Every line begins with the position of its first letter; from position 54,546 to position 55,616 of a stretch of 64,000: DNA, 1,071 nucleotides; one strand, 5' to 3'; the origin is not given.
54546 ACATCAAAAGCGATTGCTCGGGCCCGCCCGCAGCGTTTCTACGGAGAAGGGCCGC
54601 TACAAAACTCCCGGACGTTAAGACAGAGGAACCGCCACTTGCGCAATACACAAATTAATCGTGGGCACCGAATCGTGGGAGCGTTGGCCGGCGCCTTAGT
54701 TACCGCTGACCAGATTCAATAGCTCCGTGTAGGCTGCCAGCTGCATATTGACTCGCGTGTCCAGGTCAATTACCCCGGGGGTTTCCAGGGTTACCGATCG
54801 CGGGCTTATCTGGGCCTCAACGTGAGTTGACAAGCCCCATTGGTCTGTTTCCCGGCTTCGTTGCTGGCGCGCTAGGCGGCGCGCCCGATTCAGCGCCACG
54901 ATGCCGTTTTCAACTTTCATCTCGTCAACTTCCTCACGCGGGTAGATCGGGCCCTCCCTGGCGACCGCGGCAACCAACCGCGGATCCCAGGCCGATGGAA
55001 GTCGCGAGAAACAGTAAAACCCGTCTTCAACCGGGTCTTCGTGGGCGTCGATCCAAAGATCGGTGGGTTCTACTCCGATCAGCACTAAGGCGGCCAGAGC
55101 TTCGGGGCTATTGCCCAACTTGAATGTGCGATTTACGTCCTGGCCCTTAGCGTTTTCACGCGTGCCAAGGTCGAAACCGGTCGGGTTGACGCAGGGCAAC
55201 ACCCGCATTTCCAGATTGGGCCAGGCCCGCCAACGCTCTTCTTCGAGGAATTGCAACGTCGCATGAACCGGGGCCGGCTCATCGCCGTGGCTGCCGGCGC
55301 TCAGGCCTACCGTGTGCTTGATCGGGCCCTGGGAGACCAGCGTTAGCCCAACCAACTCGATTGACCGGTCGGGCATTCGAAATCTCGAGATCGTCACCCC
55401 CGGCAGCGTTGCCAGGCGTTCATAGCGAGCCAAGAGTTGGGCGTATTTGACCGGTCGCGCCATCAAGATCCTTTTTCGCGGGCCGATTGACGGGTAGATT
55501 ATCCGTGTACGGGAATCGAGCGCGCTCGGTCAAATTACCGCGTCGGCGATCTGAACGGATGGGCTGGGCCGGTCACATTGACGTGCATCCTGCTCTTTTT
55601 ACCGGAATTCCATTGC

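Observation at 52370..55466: AstE/AspA hydrolase, MR/MLE enolase-superfamily enzyme, AstE/AspA hydrolase three-gene array: candidate N-acyl-amino-acid racemisation/deacylation pathway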

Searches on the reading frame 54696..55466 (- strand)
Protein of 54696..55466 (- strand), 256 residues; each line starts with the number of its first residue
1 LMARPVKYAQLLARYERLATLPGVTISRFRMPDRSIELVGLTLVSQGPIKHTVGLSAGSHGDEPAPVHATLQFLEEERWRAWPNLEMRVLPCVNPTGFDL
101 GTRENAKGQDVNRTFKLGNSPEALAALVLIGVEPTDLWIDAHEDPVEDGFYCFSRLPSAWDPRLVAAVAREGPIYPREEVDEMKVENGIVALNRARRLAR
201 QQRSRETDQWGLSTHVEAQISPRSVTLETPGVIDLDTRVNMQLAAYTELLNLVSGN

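Call 3: search_protein_families(library=pfam, proteins=[window:54696-55466:-], max_evalue=0.01)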
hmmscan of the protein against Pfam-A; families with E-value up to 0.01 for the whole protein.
window:54696-55466:- (256 aa): 1 family
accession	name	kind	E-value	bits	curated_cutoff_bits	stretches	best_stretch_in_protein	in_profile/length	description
PF24827.1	AstE_AspA_cat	-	1.3e-07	31.8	25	1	52-119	4-68/192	Succinylglutamate desuccinylase/Aspartoacylase catalytic domain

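Call 4: search_protein_families(library=ncbifam, proteins=[window:54696-55466:-], max_evalue=0.01)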
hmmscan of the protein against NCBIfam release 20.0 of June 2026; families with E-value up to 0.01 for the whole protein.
window:54696-55466:- (256 aa): 2 families
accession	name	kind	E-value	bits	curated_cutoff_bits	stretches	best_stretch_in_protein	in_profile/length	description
NF052223.1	ActylOrnDeactShew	equivalog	5e-13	48.9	400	1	52-120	65-133/269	N-acetyl-ornithine deacetylase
NF007897.0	PRK10602.1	equivalog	1.9e-08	33.6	157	1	56-119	45-105/237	murein tripeptide amidase MpaA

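Call 7: search_solved_structures(query=window:54696-55466:-, max_evalue=1, show_alignments=3)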
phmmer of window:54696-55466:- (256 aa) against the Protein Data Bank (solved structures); distinct sequences matched with E-value up to 1: 6.
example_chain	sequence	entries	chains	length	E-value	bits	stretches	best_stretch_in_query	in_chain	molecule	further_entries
2qvp_A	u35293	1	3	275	5e-09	39.1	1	55-190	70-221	Uncharacterized protein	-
3ieh_A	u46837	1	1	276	1.1e-08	38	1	53-122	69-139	Putative metallopeptidase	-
3b2y_A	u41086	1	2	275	1.1e-07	34.7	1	52-120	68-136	Metallopeptidase containing co-catalytic metalloactive site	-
5hxd_A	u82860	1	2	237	7.2e-06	28.8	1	55-122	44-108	Protein MpaA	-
4oko_A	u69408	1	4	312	4.2e-05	26.3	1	34-145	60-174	Rapid Encystment Phenotype Protein 34 KDa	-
4axv_A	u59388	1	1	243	0.021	17.4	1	55-120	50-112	MPAA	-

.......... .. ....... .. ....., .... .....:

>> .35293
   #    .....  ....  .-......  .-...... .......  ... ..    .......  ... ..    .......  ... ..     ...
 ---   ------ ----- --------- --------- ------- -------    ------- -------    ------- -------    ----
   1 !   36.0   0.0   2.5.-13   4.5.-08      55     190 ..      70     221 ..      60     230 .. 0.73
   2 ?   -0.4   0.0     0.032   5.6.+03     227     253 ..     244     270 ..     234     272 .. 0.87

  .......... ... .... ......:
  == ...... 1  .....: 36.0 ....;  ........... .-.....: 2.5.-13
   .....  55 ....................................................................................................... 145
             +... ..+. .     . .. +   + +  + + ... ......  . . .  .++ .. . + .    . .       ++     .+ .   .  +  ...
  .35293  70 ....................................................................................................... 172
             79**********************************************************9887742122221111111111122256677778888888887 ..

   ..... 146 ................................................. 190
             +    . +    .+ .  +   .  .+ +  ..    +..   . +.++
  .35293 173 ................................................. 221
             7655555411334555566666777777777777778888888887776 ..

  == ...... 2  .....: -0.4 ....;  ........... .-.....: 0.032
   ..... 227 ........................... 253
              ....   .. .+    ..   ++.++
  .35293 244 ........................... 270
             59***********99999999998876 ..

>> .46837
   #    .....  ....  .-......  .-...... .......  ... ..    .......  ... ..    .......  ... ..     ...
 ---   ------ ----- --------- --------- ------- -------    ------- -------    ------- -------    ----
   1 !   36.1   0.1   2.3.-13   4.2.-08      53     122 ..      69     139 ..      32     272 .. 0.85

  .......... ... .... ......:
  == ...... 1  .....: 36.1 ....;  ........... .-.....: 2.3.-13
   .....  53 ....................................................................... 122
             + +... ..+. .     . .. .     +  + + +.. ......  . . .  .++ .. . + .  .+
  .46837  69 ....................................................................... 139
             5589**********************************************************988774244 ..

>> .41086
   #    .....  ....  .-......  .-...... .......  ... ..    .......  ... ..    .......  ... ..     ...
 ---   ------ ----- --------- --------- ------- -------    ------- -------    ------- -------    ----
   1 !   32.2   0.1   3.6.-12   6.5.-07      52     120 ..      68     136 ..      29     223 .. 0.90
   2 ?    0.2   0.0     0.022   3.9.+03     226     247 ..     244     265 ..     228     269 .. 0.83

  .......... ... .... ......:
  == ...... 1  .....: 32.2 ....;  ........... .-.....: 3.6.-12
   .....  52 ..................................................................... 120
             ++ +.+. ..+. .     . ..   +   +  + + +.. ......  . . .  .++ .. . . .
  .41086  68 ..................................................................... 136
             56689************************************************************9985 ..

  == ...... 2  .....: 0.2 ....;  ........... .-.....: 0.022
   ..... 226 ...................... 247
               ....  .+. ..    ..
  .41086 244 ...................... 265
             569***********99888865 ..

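Call 8: find_homologous_proteins(query=window:54696-55466:-, max_evalue=0.00001)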
Query window:54696-55466:- (256 aa): 544 proteins with E <= 0.00001 among 4163 candidates; the best 120 are listed.
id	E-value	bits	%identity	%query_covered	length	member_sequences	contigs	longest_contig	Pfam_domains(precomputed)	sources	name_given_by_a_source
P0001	5.6e-167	571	100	100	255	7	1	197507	PF24827.2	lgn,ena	-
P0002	1.1e-120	420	73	98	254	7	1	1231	PF24827.2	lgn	-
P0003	2.6e-115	402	71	98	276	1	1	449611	PF24827.2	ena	-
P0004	1.5e-113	396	69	98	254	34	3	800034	PF24827.2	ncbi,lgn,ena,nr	ncbi:MAG: M14 family metallocarboxypeptidase [Chloroflexi bacterium]|nr:succinylglutamate desuccinyl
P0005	2.2e-112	393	69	98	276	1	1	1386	PF24827.2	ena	-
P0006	4.3e-112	392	70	98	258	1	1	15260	-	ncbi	-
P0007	6.1e-112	391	69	98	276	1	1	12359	PF24827.2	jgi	jgi:hypothetical protein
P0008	7.5e-107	374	67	99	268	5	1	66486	PF24827.2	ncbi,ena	-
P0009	7.5e-91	322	72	77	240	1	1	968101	PF24827.2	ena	-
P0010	2.5e-90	320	57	99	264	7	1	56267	PF24827.2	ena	-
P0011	4.2e-89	316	57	99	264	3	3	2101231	PF24827.2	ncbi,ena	-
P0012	1.1e-83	299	53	99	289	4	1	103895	PF24827.2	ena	-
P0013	2.9e-82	294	54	99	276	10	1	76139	PF24827.2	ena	-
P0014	1.9e-81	291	56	91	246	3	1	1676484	PF24827.2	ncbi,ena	-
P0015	3.0e-81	291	53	99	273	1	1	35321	PF24827.2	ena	-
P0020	3.7e-54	202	42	94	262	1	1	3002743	PF24827.2,PF10994.14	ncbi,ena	-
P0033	4.8e-51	192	40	99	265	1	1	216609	PF24827.2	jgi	jgi:murein peptide amidase A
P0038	1.4e-50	190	37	99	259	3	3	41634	PF24827.2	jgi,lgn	-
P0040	3.2e-50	189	41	99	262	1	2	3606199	PF24827.2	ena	-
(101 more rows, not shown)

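Call 9: find_encoding_contigs(protein=P0004, flank=10000, max_places=4)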
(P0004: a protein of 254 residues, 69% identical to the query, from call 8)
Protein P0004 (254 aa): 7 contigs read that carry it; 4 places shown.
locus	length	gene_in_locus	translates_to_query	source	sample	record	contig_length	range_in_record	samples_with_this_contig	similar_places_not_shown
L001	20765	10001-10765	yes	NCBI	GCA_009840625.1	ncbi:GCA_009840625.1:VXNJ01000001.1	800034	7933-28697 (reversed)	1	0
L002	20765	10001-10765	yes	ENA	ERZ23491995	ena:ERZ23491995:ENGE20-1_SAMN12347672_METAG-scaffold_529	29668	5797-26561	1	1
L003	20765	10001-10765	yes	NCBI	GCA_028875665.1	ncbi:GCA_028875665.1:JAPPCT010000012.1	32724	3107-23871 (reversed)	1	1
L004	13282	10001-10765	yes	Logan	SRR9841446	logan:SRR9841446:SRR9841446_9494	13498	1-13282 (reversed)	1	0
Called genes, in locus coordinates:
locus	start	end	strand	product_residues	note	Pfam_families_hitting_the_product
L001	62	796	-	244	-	PF09844:DUF2071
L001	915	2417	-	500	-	PF10648:Gmad2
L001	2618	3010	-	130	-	PF08734:GYD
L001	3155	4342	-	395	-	PF01757:Acyl_transf_3 (weak), PF04235:DUF418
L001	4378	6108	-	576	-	PF02776:TPP_enzyme_N, PF00205:TPP_enzyme_M, PF02775:TPP_enzyme_C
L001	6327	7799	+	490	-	PF00070:Pyr_redox (faint), PF00890:FAD_binding_2 (weak), PF01266:DAO (weak), PF03486:HI0933_like (faint), PF07992:Pyr_redox_2 (faint), PF12831:FAD_oxidored (weak), PF00890:FAD_binding_2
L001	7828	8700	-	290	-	PF23023:Anti-Pycsar_Apyc1, PF00753:Lactamase_B, PF12706:Lactamase_B_2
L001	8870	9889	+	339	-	PF08240:ADH_N, PF00107:ADH_zinc_N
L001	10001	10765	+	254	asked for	PF24827:AstE_AspA_cat (weak)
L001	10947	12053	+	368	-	PF02746:MR_MLE_N, PF13378:MR_MLE_C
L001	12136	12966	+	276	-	PF24827:AstE_AspA_cat (weak)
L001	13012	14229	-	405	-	PF00389:2-Hacid_dh, PF02826:2-Hacid_dh_C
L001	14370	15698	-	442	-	PF00462:Glutaredoxin, PF01494:FAD_binding_3 (faint), PF00890:FAD_binding_2 (weak), PF07992:Pyr_redox_2, PF12831:FAD_oxidored (weak), PF13450:NAD_binding_8 (weak), PF13738:Pyr_redox_3, PF00070:Pyr_redox, +4 more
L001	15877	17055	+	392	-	PF02417:Chromate_transp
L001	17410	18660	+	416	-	PF04143:Sulf_transp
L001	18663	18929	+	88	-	-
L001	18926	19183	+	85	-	PF01206:TusA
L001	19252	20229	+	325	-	PF00581:Rhodanese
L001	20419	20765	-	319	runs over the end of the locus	-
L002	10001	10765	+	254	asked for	PF24827:AstE_AspA_cat (weak)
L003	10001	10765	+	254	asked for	PF24827:AstE_AspA_cat (weak)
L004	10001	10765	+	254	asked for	PF24827:AstE_AspA_cat (weak)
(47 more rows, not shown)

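Call 10: find_encoding_contigs(protein=P0011, flank=10000, max_places=4)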
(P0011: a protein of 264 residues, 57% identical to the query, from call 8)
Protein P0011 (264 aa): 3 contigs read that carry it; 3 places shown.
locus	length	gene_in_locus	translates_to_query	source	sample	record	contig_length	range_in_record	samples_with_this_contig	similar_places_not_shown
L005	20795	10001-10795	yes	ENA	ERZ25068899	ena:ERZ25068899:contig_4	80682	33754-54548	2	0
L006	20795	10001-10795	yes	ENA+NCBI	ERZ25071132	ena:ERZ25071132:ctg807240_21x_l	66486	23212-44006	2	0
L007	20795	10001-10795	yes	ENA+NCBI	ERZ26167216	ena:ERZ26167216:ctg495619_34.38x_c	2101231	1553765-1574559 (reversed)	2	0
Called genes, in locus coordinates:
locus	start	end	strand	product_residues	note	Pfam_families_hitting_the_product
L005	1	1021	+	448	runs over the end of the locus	PF22244:GCE_fung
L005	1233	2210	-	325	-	PF12006:DUF3500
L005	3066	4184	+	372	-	PF02746:MR_MLE_N, PF13378:MR_MLE_C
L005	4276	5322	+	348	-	PF01545:Cation_efflux, PF16916:ZT_dimer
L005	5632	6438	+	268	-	PF24827:AstE_AspA_cat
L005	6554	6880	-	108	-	-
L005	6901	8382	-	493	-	PF05977:MFS_3 (weak), PF07690:MFS_1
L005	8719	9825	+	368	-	PF02746:MR_MLE_N, PF13378:MR_MLE_C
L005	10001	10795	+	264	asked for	PF24827:AstE_AspA_cat (weak)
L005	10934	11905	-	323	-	-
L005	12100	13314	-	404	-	PF12679:ABC2_membrane_2, PF12698:ABC2_membrane_3, PF01061:ABC2_membrane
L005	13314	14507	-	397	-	PF12679:ABC2_membrane_2, PF12698:ABC2_membrane_3, PF01061:ABC2_membrane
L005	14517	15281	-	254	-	PF00005:ABC_tran, PF13304:AAA_21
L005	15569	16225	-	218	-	PF21948:LplA-B_cat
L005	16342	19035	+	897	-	PF28598:PDH_E1_N (weak), PF00456:Transketolase_N, PF17831:PDH_E1_M, PF22613:Transketolase_C_1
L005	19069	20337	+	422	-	PF00364:Biotin_lipoyl, PF02817:E3_binding, PF00198:2-oxoacid_dh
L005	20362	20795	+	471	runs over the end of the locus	PF01134:GIDA (weak), PF01262:AlaDh_PNT_C (faint), PF03721:UDPG_MGDP_dh_N (faint), PF07992:Pyr_redox_2, PF12831:FAD_oxidored, PF13450:NAD_binding_8 (weak), PF00070:Pyr_redox, PF02852:Pyr_redox_dim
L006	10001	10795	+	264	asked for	PF24827:AstE_AspA_cat (weak)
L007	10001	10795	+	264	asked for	PF24827:AstE_AspA_cat (weak)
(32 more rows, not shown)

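Call 13: find_related_loci(query=A1, collection=genome_contigs, flank=10000)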
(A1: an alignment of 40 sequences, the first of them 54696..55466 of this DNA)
Query A1 (256 aa) in genome_contigs; peptide patterns used: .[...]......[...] (x = any residue, [..] = any of these).
600 stretches matched a pattern (row limit reached: there are more); 494 encode a relative of the query (tblastn E <= 1e-3); the best 80 are kept; 80 distinct loci.
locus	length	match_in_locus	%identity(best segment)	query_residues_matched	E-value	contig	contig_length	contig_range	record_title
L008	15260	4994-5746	70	4-254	2e-113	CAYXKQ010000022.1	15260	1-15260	MAG TPA_asm: uncultured Chloroflexota bacterium isolate SRP109090_co2_72 genome assembly, contig: NODE_5700_length_15260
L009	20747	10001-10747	42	2-254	4e-59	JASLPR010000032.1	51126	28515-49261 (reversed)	MAG: Chloroflexota bacterium isolate Arabian11_MAG_64 c_000000844350, whole genome shotgun sequence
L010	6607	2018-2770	39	2-255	2e-55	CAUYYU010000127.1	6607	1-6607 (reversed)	MAG: Chloroflexota bacterium isolate CB27_AW.76 genome assembly, contig: Ga0310120_10008891, whole genome shotgun sequen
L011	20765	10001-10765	40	2-254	4e-53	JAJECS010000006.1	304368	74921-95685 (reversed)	MAG: Chloroflexota bacterium isolate jk18xAbins.3 k141_112516, whole genome shotgun sequence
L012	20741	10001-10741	41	1-245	2e-53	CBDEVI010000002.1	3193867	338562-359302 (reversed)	MAG: Chloroflexota bacterium isolate f820a594-4fe9-4b7b-8cc4-7fafcfd9b253 genome assembly, contig: contig_2, whole genom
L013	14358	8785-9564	41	2-254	4e-52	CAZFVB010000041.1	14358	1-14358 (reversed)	MAG TPA_asm: uncultured Chloroflexota bacterium isolate SRP092796_co3_298 genome assembly, contig: NODE_8213_length_1435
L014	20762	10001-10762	38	2-253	6e-52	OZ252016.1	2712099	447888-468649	MAG: Chloroflexota bacterium isolate c55ced2e-1ba6-4635-9983-d2261847e0b0 genome assembly, chromosome: 1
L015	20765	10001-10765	39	4-256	2e-51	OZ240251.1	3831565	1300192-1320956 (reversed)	MAG: Chloroflexota bacterium isolate d34784d7-597f-4c6c-9d13-8b2b1f638dff genome assembly, chromosome: 1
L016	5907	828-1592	39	2-254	3e-51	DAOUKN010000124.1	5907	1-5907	MAG TPA_asm: Chloroflexota bacterium isolate S7_331 k113_2630669, whole genome shotgun sequence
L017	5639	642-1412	38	2-256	1e-50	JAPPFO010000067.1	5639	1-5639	MAG: Chloroflexota bacterium isolate RHO1_bin_32 NODE_15241_length_5639_cov_5.661712, whole genome shotgun sequence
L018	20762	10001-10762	38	4-255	3e-49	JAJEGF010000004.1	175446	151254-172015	MAG: Chloroflexota bacterium isolate p16x44bins.42 k141_70223, whole genome shotgun sequence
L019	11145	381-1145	37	4-256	7e-49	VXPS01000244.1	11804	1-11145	MAG: Chloroflexi bacterium isolate SB0662_bin_61 NODE_4522_length_11804_cov_28.972083, whole genome shotgun sequence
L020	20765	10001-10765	37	4-256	2e-44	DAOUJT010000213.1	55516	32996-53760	MAG TPA_asm: Chloroflexota bacterium isolate S34_278 k113_584120, whole genome shotgun sequence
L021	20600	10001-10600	36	55-254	3e-35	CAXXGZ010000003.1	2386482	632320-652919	MAG: Chloroflexota bacterium isolate 2d6b9f97-f50f-46fd-9931-9ea7ae414042 genome assembly, contig: contig_3, whole genom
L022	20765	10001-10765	37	4-256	4e-50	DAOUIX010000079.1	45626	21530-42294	MAG TPA_asm: Chloroflexota bacterium isolate S29_215 k147_28254, whole genome shotgun sequence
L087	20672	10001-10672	32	23-245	7e-22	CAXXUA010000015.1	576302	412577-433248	MAG: Candidatus Poribacteria bacterium isolate 64057701-0cd0-4337-b80b-d127c366c46f genome assembly, contig: contig_15,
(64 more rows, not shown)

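Call 23: search_protein_families(library=ncbifam, proteins=[L014:11104-12249:+, L021:10761-11924:+, L087:10713-11972:+, L009:12888-13967:+, L005:3066-4184:+], max_evalue=1e-10)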
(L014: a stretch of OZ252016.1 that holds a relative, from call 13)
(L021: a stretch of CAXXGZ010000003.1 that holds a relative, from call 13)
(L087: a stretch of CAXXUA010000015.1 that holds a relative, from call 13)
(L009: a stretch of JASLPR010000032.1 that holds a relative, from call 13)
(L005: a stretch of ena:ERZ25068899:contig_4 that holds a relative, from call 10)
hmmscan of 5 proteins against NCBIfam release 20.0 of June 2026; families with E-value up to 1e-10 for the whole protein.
L014:11104-12249:+ (381 aa): 11 families
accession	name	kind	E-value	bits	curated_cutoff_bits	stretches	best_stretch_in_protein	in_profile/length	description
NF010624.0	PRK14017.1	equivalog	1.2e-90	304.4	311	1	2-380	1-381/382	galactonate dehydratase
NF043051.1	ManoateDhtManD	equivalog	5.1e-89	298.9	550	2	168-379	188-401/403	D-mannonate dehydratase ManD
NF011654.0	PRK15072.1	subfamily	4e-87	292.7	430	2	169-380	190-403/404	D-galactonate dehydratase family protein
NF040790.2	glucon_galact_dh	equivalog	2.4e-63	214.3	750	1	21-363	27-371/390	bifunctional D-gluconate/D-galactonate dehydratase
NF040866.1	AraD_Arch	equivalog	2.3e-41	142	650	1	18-361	33-369/372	arabinonate dehydratase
NF047820.1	TalGalacDh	equivalog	1.6e-39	135.9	500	1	19-357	38-360/371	L-talarate/galactarate dehydratase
NF011968.0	PRK15440.1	equivalog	1.2e-28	100.1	393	1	43-294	81-320/395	L-rhamnonate dehydratase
TIGR02534.1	mucon_cyclo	subfamily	1.9e-27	96.3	334.95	1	15-361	25-365/368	muconate/chloromuconate family cycloisomerase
NF043002.1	HProlDhtase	equivalog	2.9e-20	72.4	500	1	20-354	34-355/366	cis-3-hydroxy-L-proline dehydratase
NF042940.1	racemase_DgcA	equivalog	8e-13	48.3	400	1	82-286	80-262/323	N-acetyl-D-Glu racemase DgcA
NF041118.1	A_G_epim_Thtga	equivalog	5.4e-12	45.5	500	1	10-285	23-282/341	L-Ala-D/L-Glu epimerase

L021:10761-11924:+ (387 aa): 9 families
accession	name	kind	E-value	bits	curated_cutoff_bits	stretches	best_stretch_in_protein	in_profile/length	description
NF040790.2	glucon_galact_dh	equivalog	7.3e-32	110.6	750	1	78-382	64-372/390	bifunctional D-gluconate/D-galactonate dehydratase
NF047820.1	TalGalacDh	equivalog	2.5e-31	108.9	500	1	59-327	59-324/371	L-talarate/galactarate dehydratase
NF010624.0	PRK14017.1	equivalog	6.2e-27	94.7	311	1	46-381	18-362/382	galactonate dehydratase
NF040866.1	AraD_Arch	equivalog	9.1e-25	87.4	650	1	98-372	99-362/372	arabinonate dehydratase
NF043051.1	ManoateDhtManD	equivalog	2.9e-21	75.8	550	1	186-374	195-378/403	D-mannonate dehydratase ManD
NF011654.0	PRK15072.1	subfamily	6.3e-20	71.4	430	0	186-312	196-319/404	D-galactonate dehydratase family protein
TIGR02534.1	mucon_cyclo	subfamily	1.4e-16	60.5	334.95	1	72-378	70-364/368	muconate/chloromuconate family cycloisomerase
NF011968.0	PRK15440.1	equivalog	1.9e-16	60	393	1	59-375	77-387/395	L-rhamnonate dehydratase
NF043002.1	HProlDhtase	equivalog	3.3e-12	46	500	1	69-293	69-278/366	cis-3-hydroxy-L-proline dehydratase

L087:10713-11972:+ (419 aa): 9 families
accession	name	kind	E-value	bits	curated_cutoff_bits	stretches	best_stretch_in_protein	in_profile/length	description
NF010624.0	PRK14017.1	equivalog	1.8e-55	188.6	311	2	198-396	161-363/382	galactonate dehydratase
NF040790.2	glucon_galact_dh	equivalog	2.4e-45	155.1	750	1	192-395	169-371/390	bifunctional D-gluconate/D-galactonate dehydratase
NF043051.1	ManoateDhtManD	equivalog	1.8e-44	152.2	550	1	20-394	2-384/403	D-mannonate dehydratase ManD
NF011654.0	PRK15072.1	subfamily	5.4e-40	137.5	430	1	35-394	19-385/404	D-galactonate dehydratase family protein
NF040866.1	AraD_Arch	equivalog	2.3e-33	115.7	650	1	195-392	174-368/372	arabinonate dehydratase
NF047820.1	TalGalacDh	equivalog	1.1e-31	110.1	500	1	203-391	185-362/371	L-talarate/galactarate dehydratase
NF011968.0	PRK15440.1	equivalog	5.6e-24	84.8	393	1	194-389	189-387/395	L-rhamnonate dehydratase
TIGR02534.1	mucon_cyclo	subfamily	7.5e-19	68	334.95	0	204-391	177-363/368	muconate/chloromuconate family cycloisomerase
NF043002.1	HProlDhtase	equivalog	8.1e-18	64.4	500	0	36-168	36-175/366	cis-3-hydroxy-L-proline dehydratase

L009:12888-13967:+ (359 aa): 8 families
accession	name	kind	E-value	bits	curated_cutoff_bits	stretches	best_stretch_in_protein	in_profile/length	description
NF010624.0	PRK14017.1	equivalog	2e-27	96.2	311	1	7-354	11-364/382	galactonate dehydratase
NF040790.2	glucon_galact_dh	equivalog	4.9e-27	94.7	750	1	60-355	83-374/390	bifunctional D-gluconate/D-galactonate dehydratase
NF047820.1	TalGalacDh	equivalog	6.7e-25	87.8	500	1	40-297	72-324/371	L-talarate/galactarate dehydratase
NF040866.1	AraD_Arch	equivalog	1.2e-22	80.5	650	1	69-351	102-370/372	arabinonate dehydratase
NF043051.1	ManoateDhtManD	equivalog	1e-18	67.3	550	0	13-104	19-120/403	D-mannonate dehydratase ManD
NF011654.0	PRK15072.1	subfamily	5.5e-17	61.7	430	0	13-142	19-150/404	D-galactonate dehydratase family protein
NF011968.0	PRK15440.1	equivalog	1.9e-12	46.8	393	1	72-345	127-386/395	L-rhamnonate dehydratase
TIGR02534.1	mucon_cyclo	subfamily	4.5e-11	42.4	334.95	0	74-274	103-292/368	muconate/chloromuconate family cycloisomerase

L005:3066-4184:+ (372 aa): 13 families
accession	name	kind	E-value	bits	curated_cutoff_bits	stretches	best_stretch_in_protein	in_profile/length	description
NF010624.0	PRK14017.1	equivalog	1.1e-57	195.8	311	1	20-368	9-359/382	galactonate dehydratase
NF040790.2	glucon_galact_dh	equivalog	2.6e-55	187.8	750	1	1-371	1-371/390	bifunctional D-gluconate/D-galactonate dehydratase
NF040866.1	AraD_Arch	equivalog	1.6e-54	185.3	650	1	19-371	27-371/372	arabinonate dehydratase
NF047820.1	TalGalacDh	equivalog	8.1e-51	173.1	500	1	26-362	38-357/371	L-talarate/galactarate dehydratase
NF011968.0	PRK15440.1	equivalog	8.3e-49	166.5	393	1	27-364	60-386/395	L-rhamnonate dehydratase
NF043051.1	ManoateDhtManD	equivalog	8e-47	159.9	550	2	180-370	194-384/403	D-mannonate dehydratase ManD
NF011654.0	PRK15072.1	subfamily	1.1e-43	149.6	430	2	179-370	194-385/404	D-galactonate dehydratase family protein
TIGR02534.1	mucon_cyclo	subfamily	3.2e-36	125.2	334.95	1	3-370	1-366/368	muconate/chloromuconate family cycloisomerase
NF043002.1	HProlDhtase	equivalog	1.4e-27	96.5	500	1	1-361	1-354/366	cis-3-hydroxy-L-proline dehydratase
NF042940.1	racemase_DgcA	equivalog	1e-16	61.1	400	1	103-296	86-266/323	N-acetyl-D-Glu racemase DgcA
TIGR01928.1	menC_lowGC_arch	equivalog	1e-12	47.7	200.65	1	101-297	91-279/325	o-succinylbenzoate synthase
NF041118.1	A_G_epim_Thtga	equivalog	1.8e-11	43.8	500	1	8-293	13-284/341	L-Ala-D/L-Glu epimerase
NF011708.0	PRK15129.1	equivalog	6.6e-11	41.8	343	0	101-315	87-291/321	L-Ala-D/L-Glu epimerase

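Call 31: predict_structure(alignment_id=A1)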
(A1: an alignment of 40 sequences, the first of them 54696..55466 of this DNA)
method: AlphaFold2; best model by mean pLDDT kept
length: 256 residues; sequences in the alignment: 40
mean_pLDDT: 91.9   pTM: 0.91
mean pLDDT of the five models: 91.9, 91.5, 90.8, 90.5, 90.2
residues with pLDDT >= 90: 187; 70-90: 63; 50-70: 6; < 50: 0
segments of 3 or more residues with pLDDT < 50: none
pLDDT, mean of each block of 10 residues (from residue 1): 83 95 96 89 93 96 93 97 97 80 86 89 94 95 94 94 97 94 92 80 83 90 95 96 99 94
secondary structure, 60 per line:
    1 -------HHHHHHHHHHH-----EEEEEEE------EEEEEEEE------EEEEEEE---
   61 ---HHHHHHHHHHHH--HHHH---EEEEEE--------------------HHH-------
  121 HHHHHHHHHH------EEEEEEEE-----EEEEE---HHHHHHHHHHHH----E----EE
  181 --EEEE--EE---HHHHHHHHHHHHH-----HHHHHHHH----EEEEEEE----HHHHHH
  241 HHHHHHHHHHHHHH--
elements in order: H8-18 E24-30 E37-44 E51-57 H64-75 H78-81 E85-90 H121-130 E137-144 E150-154 H158-169 E183-186 H194-206 H212-219 E224-230 H235-254
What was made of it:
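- The model is confident (call 31).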
